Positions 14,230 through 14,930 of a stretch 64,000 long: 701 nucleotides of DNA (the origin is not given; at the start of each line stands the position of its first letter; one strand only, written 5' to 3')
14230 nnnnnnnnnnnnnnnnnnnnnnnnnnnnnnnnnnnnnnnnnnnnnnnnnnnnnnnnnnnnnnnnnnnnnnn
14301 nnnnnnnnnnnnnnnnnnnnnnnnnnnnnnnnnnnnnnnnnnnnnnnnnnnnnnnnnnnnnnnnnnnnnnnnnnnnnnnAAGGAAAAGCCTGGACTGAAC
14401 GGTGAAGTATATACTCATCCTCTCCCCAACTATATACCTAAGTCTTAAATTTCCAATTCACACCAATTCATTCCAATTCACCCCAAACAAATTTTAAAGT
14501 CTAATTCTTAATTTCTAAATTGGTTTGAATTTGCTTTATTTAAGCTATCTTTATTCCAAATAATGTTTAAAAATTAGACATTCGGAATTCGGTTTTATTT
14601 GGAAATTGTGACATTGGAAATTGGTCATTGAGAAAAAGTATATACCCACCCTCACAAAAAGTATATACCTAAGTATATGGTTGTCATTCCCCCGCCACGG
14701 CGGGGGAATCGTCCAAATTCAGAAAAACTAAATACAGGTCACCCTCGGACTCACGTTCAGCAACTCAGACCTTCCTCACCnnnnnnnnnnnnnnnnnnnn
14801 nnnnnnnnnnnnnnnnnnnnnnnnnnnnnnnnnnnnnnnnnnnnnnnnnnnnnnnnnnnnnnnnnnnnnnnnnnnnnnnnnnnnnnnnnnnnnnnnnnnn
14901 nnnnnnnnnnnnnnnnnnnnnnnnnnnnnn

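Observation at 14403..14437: Module ends are fused to stop codons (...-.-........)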

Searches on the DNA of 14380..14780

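Call 96: search_rna_families(source=window, start=14380, end=14780, threshold=evalue, max_evalue=1)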
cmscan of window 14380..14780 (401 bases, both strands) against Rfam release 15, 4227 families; matches with E-value up to 1: 3.
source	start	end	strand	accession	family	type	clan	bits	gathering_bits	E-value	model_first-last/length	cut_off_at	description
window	14506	14545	+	RF01349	CRISPR-DR40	Gene; CRISPR;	-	21.6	42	0.88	1-30/30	no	CRISPR RNA direct repeat element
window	14756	14780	-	RF01304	sR5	Gene; snRNA; snoRNA; CD-box;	-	16.6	40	0.15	29-53/53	5'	Small nucleolar RNA sR5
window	14537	14703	+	RF00628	RgsA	Gene; sRNA;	-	13.7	88.4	0.37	1-194/194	no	RgsA sRNA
